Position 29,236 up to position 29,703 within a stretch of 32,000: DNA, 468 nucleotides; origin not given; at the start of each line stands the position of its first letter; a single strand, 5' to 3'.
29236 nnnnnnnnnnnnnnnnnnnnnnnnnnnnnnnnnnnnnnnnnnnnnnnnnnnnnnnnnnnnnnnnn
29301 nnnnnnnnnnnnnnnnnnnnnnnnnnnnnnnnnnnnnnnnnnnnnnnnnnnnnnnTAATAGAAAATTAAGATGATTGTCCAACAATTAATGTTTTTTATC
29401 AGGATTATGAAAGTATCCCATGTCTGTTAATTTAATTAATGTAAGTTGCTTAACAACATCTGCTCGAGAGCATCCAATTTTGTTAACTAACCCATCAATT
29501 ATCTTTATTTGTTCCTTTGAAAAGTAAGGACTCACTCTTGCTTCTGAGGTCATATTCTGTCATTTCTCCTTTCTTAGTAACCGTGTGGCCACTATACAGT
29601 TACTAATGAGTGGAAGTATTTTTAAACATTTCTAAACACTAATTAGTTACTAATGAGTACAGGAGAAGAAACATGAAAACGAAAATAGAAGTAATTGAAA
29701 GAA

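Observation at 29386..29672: Unannotated RHH repressor-like ORF divergent from SAM synthetase, with repeated 14-nt boxes (MetJ-like logic in an archaeon)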

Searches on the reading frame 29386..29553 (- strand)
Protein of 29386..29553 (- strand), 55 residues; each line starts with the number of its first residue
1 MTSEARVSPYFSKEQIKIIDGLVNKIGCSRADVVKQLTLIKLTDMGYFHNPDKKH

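Call 4: search_protein_families(library=pfam, proteins=[window:29386-29553:-], max_evalue=1)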
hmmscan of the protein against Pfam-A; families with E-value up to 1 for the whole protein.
window:29386-29553:- (55 aa): 0 families

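Call 6: find_homologous_proteins(query=window:29386-29553:-, max_evalue=0.01)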
Query window:29386-29553:- (55 aa): 33 proteins with E <= 0.01 among 33 candidates.
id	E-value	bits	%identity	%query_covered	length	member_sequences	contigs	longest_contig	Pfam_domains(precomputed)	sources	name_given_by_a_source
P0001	5.6e-29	115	100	100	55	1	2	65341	-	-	-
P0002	1.9e-21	92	79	96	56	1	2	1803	-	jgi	jgi:hypothetical protein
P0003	4.8e-21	90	83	96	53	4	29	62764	-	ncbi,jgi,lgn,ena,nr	ncbi:MAG TPA: hypothetical protein PLK55_03670 [archaeon]|jgi:hypothetical protein|nr:hypothetical p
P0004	3.0e-20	88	80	100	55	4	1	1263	-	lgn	-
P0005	1.1e-19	86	84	89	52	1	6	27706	-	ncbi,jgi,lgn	jgi:hypothetical protein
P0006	1.2e-19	86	86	89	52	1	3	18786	-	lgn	-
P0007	3.1e-19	85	85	87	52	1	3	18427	-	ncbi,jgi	jgi:hypothetical protein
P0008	3.7e-19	85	84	89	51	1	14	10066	-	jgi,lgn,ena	jgi:hypothetical protein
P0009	3.9e-19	85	84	89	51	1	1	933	-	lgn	-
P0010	3.9e-19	85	84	89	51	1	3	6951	-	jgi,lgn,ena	jgi:hypothetical protein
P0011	7.3e-19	84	84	89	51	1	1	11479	-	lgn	-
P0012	7.4e-19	84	82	89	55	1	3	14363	-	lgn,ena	-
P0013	7.6e-19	84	84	89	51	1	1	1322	-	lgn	-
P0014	9.0e-19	83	86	89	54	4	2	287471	-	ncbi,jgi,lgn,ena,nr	ncbi:MAG TPA: hypothetical protein P5530_03665 [Candidatus Diapherotrites archaeon]|nr:hypothetical 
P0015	1.1e-18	83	82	89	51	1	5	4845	-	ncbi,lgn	-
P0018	1.7e-18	83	69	100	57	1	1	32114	-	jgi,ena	-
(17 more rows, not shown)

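Call 7: search_solved_structures(query=window:29386-29553:-, max_evalue=10, show_alignments=3)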
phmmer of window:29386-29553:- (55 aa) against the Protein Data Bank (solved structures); distinct sequences matched with E-value up to 10: 0.

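Call 8: search_protein_families(library=ncbifam, proteins=[window:29386-29553:-], max_evalue=10)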
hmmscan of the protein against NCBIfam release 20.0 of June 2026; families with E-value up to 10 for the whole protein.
window:29386-29553:- (55 aa): 0 families

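Call 10: search_solved_structures(query=A1, max_evalue=10, show_alignments=3)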
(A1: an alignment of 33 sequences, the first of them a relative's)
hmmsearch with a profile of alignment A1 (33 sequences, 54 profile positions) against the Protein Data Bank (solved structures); distinct sequences matched with E-value up to 10: 3.
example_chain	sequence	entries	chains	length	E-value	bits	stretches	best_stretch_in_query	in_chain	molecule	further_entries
4cj9_A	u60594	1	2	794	0.068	16.3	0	25-35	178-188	BURRH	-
4cja_A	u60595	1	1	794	0.083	16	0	25-35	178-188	BURRH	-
1j7h_A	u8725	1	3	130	0.8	12.9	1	17-41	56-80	HYPOTHETICAL PROTEIN HI0719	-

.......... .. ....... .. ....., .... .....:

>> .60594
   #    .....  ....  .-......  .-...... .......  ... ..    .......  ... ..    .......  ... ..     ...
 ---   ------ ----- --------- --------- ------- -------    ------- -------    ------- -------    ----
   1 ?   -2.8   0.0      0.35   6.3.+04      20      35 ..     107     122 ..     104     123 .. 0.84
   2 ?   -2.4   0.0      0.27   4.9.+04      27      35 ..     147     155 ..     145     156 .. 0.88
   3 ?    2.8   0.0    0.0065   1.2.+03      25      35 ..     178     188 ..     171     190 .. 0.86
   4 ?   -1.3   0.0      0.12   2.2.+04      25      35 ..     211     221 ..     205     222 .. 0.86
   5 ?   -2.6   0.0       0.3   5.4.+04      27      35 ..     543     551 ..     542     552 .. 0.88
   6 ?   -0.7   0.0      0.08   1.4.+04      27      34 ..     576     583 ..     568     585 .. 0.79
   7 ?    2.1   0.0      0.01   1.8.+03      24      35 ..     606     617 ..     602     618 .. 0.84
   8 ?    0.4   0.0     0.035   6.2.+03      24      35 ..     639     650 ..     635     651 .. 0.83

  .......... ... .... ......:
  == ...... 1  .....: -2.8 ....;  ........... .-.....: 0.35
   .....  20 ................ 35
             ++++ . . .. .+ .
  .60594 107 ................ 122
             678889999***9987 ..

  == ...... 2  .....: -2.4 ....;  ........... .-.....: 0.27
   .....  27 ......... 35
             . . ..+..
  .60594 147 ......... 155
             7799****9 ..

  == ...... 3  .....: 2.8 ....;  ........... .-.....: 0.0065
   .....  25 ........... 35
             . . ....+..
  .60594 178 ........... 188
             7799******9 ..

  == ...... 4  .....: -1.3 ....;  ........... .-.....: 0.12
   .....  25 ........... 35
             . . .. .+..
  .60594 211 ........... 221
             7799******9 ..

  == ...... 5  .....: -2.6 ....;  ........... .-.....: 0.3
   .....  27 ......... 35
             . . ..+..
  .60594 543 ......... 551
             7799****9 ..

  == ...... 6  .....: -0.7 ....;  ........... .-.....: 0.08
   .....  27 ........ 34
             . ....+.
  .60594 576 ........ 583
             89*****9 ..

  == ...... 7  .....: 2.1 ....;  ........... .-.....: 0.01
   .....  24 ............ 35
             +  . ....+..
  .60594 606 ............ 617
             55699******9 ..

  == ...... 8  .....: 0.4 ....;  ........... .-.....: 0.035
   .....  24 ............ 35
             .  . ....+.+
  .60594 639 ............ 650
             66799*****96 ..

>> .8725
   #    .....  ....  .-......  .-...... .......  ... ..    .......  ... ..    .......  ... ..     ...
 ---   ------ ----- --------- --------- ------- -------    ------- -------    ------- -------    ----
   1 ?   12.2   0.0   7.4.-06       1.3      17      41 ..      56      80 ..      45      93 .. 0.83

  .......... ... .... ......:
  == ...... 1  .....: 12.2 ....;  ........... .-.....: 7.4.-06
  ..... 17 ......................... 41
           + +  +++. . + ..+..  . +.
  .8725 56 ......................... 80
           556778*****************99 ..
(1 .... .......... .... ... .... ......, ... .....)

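Call 12: find_encoding_contigs(protein=P0014, flank=4000, max_places=3)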
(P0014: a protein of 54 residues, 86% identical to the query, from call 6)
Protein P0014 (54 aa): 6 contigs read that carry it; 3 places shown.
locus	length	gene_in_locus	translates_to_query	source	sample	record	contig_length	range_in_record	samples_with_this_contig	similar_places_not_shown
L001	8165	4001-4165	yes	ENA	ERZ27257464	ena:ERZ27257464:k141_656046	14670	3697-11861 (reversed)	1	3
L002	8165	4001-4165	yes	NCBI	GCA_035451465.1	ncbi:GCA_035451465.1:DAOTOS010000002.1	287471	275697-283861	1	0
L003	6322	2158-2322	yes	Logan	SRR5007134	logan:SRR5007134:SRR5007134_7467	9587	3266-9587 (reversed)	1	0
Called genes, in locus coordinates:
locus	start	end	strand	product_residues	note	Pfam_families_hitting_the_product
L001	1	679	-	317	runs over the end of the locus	PF01368:DHH (weak)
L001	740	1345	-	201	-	PF01022:HTH_5, PF12840:HTH_20, PF13412:HTH_24 (faint)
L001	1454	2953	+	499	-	PF07690:MFS_1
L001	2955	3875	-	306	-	PF01941:AdoMet_Synthase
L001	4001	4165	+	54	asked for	-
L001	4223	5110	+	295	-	PF00924:MS_channel_2nd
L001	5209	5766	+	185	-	PF13302:Acetyltransf_3, PF13420:Acetyltransf_4, PF00583:Acetyltransf_1, PF13523:Acetyltransf_8 (weak)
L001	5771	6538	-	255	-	-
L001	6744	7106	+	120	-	-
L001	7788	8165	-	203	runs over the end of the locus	-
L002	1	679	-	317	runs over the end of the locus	PF01368:DHH (weak)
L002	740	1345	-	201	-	PF01022:HTH_5, PF12840:HTH_20, PF13412:HTH_24 (faint)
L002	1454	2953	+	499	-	PF07690:MFS_1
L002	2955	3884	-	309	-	PF01941:AdoMet_Synthase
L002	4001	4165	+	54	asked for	-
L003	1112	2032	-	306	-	PF01941:AdoMet_Synthase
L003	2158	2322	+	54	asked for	-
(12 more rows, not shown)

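Call 13: find_encoding_contigs(protein=P0018, flank=4000, max_places=3)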
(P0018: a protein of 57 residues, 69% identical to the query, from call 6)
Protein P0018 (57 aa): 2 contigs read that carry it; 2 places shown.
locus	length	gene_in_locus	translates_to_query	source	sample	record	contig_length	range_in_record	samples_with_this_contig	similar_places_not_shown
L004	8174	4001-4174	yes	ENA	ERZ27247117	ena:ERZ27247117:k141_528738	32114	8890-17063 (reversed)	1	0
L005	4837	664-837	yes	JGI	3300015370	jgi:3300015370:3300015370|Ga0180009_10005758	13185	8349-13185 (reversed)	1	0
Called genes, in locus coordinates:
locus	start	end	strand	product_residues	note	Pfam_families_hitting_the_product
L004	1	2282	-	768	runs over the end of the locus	-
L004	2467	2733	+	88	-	PF25213:HVO_A0261_N, PF01022:HTH_5 (weak), PF12840:HTH_20, PF14947:HTH_45 (weak), PF01047:MarR (weak), PF09339:HTH_IclR (weak), PF13730:HTH_36 (faint)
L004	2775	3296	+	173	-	-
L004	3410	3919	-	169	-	-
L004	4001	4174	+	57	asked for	-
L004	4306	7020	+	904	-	PF00270:DEAD, PF04851:ResIII, PF18766:SWI2_SNF2, PF08463:EcoEI_R_C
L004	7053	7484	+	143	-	-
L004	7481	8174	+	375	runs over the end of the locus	PF01420:Methylase_S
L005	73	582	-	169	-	-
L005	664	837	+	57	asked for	-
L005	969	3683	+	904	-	PF00270:DEAD, PF04851:ResIII, PF18766:SWI2_SNF2, PF08463:EcoEI_R_C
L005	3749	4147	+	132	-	-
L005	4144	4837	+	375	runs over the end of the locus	PF01420:Methylase_S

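Call 14: find_related_loci(query=A1, collection=genome_contigs, flank=4000)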
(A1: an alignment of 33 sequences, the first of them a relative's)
Query A1 (55 aa) in genome_contigs; peptide patterns used: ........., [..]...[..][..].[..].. (x = any residue, [..] = any of these).
79 stretches matched a pattern; 22 encode a relative of the query (tblastn E <= 1e-3); 22 distinct loci.
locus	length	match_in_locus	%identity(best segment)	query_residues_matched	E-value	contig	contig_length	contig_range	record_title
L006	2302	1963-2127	84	1-55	4e-30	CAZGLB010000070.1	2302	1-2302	MAG TPA_asm: uncultured archaeon isolate SRP263991_co7_50 genome assembly, contig: NODE_127124_length_2302_cov_236.90743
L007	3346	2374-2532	81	1-53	3e-28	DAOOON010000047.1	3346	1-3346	MAG TPA_asm: archaeon isolate AMR_MDS_2622 NODE_34039_length_3346_cov_9.883926, whole genome shotgun sequence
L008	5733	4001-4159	83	1-53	1e-27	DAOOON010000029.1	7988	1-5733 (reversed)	MAG TPA_asm: archaeon isolate AMR_MDS_2622 NODE_11181_length_7988_cov_17.019034, whole genome shotgun sequence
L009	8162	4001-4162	84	1-55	2e-27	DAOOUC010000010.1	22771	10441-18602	MAG TPA_asm: archaeon isolate AMR_MDS_2477 NODE_1561_length_22771_cov_5.799965, whole genome shotgun sequence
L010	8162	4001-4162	80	1-55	6e-26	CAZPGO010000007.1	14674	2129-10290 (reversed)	MAG TPA_asm: uncultured archaeon isolate SRP067234_co1_315 genome assembly, contig: k99_577062, whole genome shotgun seq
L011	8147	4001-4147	84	1-49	2e-25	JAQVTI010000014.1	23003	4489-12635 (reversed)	MAG: Candidatus ainarchaeum sp. isolate STF1_294 NODE_5225_length_23003_cov_5.500000_Sandtown_F1, whole genome shotgun s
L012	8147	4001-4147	86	1-49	2e-25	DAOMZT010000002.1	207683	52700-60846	MAG TPA_asm: archaeon isolate AMR_MDS_3992 NODE_10_length_207683_cov_10.526726, whole genome shotgun sequence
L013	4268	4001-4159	72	1-53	1e-23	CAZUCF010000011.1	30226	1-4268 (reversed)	MAG TPA_asm: uncultured archaeon isolate SRP263991_co2_249 genome assembly, contig: NODE_1520_length_30226_cov_15.246860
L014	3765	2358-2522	69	1-55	1e-23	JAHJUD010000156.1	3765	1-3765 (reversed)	MAG: Candidatus Micrarchaeota archaeon isolate OS_PC_MetaG.mb.82 OS_PC_MetaG.mb.82_k141_785650, whole genome shotgun seq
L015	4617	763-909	78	1-49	2e-23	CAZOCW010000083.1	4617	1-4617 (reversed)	MAG TPA_asm: uncultured archaeon isolate SRP272421_co2_118 genome assembly, contig: NODE_79176_length_4617_cov_4.502192,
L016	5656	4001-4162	72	1-54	2e-23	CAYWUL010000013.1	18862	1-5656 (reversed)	MAG TPA_asm: uncultured archaeon isolate SRP178699_co2_500 genome assembly, contig: NODE_2108_length_18862_cov_8.740044,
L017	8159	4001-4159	74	1-54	4e-23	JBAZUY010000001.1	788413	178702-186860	MAG: archaeon isolate SO_2017_GW1_24 NODE_43_length_788413_cov_2.329335_OW334_2017, whole genome shotgun sequence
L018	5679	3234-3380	73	1-49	3e-22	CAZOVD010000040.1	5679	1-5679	MAG TPA_asm: uncultured archaeon isolate SRP193661_co2_56 genome assembly, contig: NODE_11281_length_5679_cov_5.284495,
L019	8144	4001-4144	73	1-48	4e-22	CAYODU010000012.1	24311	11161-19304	MAG TPA_asm: uncultured archaeon isolate SRP178699_co1_626 genome assembly, contig: NODE_2362_length_24311_cov_5.601789,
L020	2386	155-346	58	1-55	6e-22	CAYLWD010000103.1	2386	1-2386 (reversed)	MAG TPA_asm: uncultured archaeon isolate SRP178699_co1_628 genome assembly, contig: NODE_76350_length_2386_cov_3.938653,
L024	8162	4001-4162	65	1-54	3e-21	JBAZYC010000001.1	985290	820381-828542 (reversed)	MAG: archaeon isolate SO_2017_GW1_71 NODE_17_length_985290_cov_1.729804_OW334_2017, whole genome shotgun sequence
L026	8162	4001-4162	61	1-54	3e-20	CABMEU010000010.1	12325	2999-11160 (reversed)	uncultured archaeon isolate LFW-252_2 genome assembly, contig: LFW2522_18, whole genome shotgun sequence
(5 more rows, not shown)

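Call 18: predict_structure(alignment_id=A1)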
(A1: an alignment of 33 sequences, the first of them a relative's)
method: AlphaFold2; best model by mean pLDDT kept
length: 55 residues; sequences in the alignment: 33
mean_pLDDT: 84.3   pTM: 0.61
mean pLDDT of the five models: 84.3, 83.5, 80.8, 79.6, 72.0
residues with pLDDT >= 90: 35; 70-90: 8; 50-70: 10; < 50: 2
segments of 3 or more residues with pLDDT < 50: none
pLDDT, mean of each block of 10 residues (from residue 1): 65 91 94 95 91 57
secondary structure, 60 per line:
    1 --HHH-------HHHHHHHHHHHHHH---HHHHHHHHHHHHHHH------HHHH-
elements in order: H13-26 H30-44 H51-54

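Call 22: search_protein_families(library=pfam, proteins=[L019:2748-3908:-, L024:2743-3897:-, L017:2628-3794:-, L026:2753-3898:-, L004:3410-3919:-, L014:1924-2277:-, L013:2744-3889:-], max_evalue=0.01)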
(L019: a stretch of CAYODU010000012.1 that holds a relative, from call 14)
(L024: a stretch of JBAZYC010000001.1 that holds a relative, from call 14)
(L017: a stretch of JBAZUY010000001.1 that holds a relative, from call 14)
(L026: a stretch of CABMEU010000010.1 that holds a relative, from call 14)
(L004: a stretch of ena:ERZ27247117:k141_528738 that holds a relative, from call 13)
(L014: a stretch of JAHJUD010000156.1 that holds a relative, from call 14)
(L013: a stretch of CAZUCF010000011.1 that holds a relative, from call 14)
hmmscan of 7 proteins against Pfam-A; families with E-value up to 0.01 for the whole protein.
L019:2748-3908:- (386 aa): 3 families
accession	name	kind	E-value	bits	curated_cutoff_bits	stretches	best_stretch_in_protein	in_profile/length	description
PF02773.21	S-AdoMet_synt_C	-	8.9e-67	223.7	25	1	231-368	1-138/138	S-adenosylmethionine synthetase, C-terminal domain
PF02772.21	S-AdoMet_synt_M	-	5.5e-46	156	29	1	114-229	1-120/120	S-adenosylmethionine synthetase, central domain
PF00438.25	S-AdoMet_synt_N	-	1.4e-37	128.6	33.1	1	2-99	1-99/99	S-adenosylmethionine synthetase, N-terminal domain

L024:2743-3897:- (384 aa): 3 families
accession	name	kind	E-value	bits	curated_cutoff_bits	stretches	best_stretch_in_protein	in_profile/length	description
PF02773.21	S-AdoMet_synt_C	-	1.2e-68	229.8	25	1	231-370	1-138/138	S-adenosylmethionine synthetase, C-terminal domain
PF02772.21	S-AdoMet_synt_M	-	2.2e-47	160.5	29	1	113-229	1-120/120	S-adenosylmethionine synthetase, central domain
PF00438.25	S-AdoMet_synt_N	-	2.7e-39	134.1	33.1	1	3-100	2-99/99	S-adenosylmethionine synthetase, N-terminal domain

L017:2628-3794:- (388 aa): 3 families
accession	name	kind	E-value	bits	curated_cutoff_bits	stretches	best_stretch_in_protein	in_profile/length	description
PF02773.21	S-AdoMet_synt_C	-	9.4e-69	230.1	25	1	234-373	1-138/138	S-adenosylmethionine synthetase, C-terminal domain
PF02772.21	S-AdoMet_synt_M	-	3.1e-47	160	29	1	116-232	1-120/120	S-adenosylmethionine synthetase, central domain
PF00438.25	S-AdoMet_synt_N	-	7.4e-40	135.9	33.1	1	5-103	1-99/99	S-adenosylmethionine synthetase, N-terminal domain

L026:2753-3898:- (381 aa): 3 families
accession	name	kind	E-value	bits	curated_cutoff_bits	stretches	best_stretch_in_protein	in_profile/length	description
PF02773.21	S-AdoMet_synt_C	-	1.2e-68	229.8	25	1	231-368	1-138/138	S-adenosylmethionine synthetase, C-terminal domain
PF02772.21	S-AdoMet_synt_M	-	3.4e-45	153.5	29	1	114-229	1-120/120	S-adenosylmethionine synthetase, central domain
PF00438.25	S-AdoMet_synt_N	-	1e-36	125.9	33.1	1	3-99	2-99/99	S-adenosylmethionine synthetase, N-terminal domain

L004:3410-3919:- (169 aa): 0 families

L014:1924-2277:- (117 aa): 0 families

L013:2744-3889:- (381 aa): 3 families
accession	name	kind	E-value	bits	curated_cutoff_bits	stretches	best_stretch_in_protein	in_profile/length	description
PF02773.21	S-AdoMet_synt_C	-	3.4e-64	215.4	25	1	232-368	2-138/138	S-adenosylmethionine synthetase, C-terminal domain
PF02772.21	S-AdoMet_synt_M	-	8.3e-44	149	29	1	115-229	2-120/120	S-adenosylmethionine synthetase, central domain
PF00438.25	S-AdoMet_synt_N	-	1.9e-38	131.4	33.1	1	2-99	1-99/99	S-adenosylmethionine synthetase, N-terminal domain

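Call 23: fold_search(model_id=the predicted structure, library=pdb)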
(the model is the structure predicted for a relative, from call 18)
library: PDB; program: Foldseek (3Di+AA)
matches with E <= 10: 111; with E <= 0.001: 0
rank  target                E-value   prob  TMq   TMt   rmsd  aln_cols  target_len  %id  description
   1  1bdv_B                5.1e-01  0.60  0.60  0.62   7.1        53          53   13  ARC FV10 COCRYSTAL (released 1999-01-06)
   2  8u12_A                7.0e-01  0.77  0.65  0.71   3.4        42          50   14  Crystal Structure of Antitoxin Protein Rv0298 of Type II Toxin-antitoxin Systems from Mycobacterium tuberculosis (released 2023-09-27)
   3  7zg6_A                1.1e+00  0.35  0.59  0.60   4.6        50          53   14  TacA1 antitoxin (released 2023-10-11)
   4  6kyt_P                1.1e+00  0.33  0.53  0.42   4.7        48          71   19  The structure of the M. tb toxin MazEF-mt1 complex (released 2020-08-05)
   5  2cpg_B                1.3e+00  0.60  0.61  0.73   3.2        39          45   10  TRANSCRIPTIONAL REPRESSOR COPG (released 1999-11-19)
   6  6kyt_C                1.4e+00  0.25  0.52  0.40   4.7        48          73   19  The structure of the M. tb toxin MazEF-mt1 complex (released 2020-08-05)
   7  8ypj_A                1.6e+00  0.51  0.62  0.68   3.3        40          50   15  Cyrstal structure of the MazE-mt10 Antitoxin from Mycobacterium tuberculosis (released 2024-05-15)
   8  1b01_A                1.6e+00  0.30  0.51  0.62   3.9        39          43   13  TRANSCRIPTIONAL REPRESSOR COPG/DNA COMPLEX (released 1999-11-19)
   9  6kyt_Q                1.6e+00  0.25  0.52  0.41   4.6        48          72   19  The structure of the M. tb toxin MazEF-mt1 complex (released 2020-08-05)
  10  7f37_D                1.7e+00  0.30  0.58  0.40   8.3        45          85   22  Crystal structure of AtaT2-AtaR2 complex (released 2021-12-22)
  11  1b28_MODEL_1_A        1.7e+00  0.28  0.56  0.58   7.1        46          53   15  ARC REPRESSOR MYL MUTANT FROM SALMONELLA BACTERIOPHAGE P22 (released 1999-11-03)
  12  7zg6_B                2.0e+00  0.35  0.61  0.65   3.8        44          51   14  TacA1 antitoxin (released 2023-10-11)
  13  1ea4_F                2.0e+00  0.20  0.50  0.59   4.6        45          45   11  TRANSCRIPTIONAL REPRESSOR COPG/22bp dsDNA COMPLEX (released 2001-07-05)
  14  6sbw                  2.3e+00  0.38  0.60  0.68   3.3        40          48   28  CdbA Form One (released 2020-04-22)
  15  1baz_B                2.3e+00  0.35  0.56  0.73   3.4        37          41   14  ARC REPRESSOR MUTANT PHE10VAL (released 1998-06-17)
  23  2cpg_C                2.5e+00  0.23  0.51  0.64   3.8        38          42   13  TRANSCRIPTIONAL REPRESSOR COPG (released 1999-11-19)
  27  2k9i_MODEL_1_A        2.7e+00  0.18  0.54  0.54   4.8        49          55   16  NMR structure of plasmid copy control protein ORF56 from sulfolobus islandicus (released 2009-10-20)
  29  3ft7_A                2.9e+00  0.33  0.61  0.73   3.6        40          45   12  Crystal structure of an extremely stable dimeric protein from sulfolobus islandicus (released 2009-10-20)
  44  1bdv_C                4.0e+00  0.21  0.58  0.71   3.4        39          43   13  ARC FV10 COCRYSTAL (released 1999-01-06)
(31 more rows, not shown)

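Call 26: find_related_loci(query=A1, collection=metagenome_contigs, flank=3000)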
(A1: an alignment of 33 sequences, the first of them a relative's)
Query A1 (55 aa) in metagenome_contigs; peptide patterns used: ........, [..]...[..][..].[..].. (x = any residue, [..] = any of these).
295 stretches matched a pattern; 47 encode a relative of the query (tblastn E <= 1e-3); 47 distinct loci.
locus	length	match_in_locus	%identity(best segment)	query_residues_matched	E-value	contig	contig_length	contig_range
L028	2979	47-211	85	1-55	4e-30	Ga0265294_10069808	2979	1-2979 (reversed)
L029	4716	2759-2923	84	1-55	5e-30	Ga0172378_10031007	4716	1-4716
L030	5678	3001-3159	81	1-53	4e-28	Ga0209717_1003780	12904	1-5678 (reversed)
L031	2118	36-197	84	1-55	8e-28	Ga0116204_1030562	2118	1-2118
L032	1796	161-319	79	1-53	2e-27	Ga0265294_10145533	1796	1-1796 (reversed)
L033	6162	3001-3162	84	1-55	2e-27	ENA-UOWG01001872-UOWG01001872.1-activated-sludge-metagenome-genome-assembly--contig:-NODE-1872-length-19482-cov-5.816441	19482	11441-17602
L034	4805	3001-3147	84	1-49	2e-25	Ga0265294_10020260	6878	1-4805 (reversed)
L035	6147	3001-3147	86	1-49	3e-25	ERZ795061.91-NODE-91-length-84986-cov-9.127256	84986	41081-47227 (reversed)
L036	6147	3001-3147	86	1-49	8e-25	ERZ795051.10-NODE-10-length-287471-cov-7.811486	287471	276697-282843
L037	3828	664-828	69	1-55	9e-25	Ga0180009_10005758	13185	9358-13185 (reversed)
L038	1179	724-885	74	1-54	4e-24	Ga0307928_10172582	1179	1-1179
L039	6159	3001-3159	72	1-53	1e-23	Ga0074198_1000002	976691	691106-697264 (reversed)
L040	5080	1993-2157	69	1-55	2e-23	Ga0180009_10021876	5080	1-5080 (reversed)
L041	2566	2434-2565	89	1-44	1e-23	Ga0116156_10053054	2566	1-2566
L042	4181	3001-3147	78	1-49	2e-23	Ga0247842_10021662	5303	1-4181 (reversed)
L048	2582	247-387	74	1-47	2e-22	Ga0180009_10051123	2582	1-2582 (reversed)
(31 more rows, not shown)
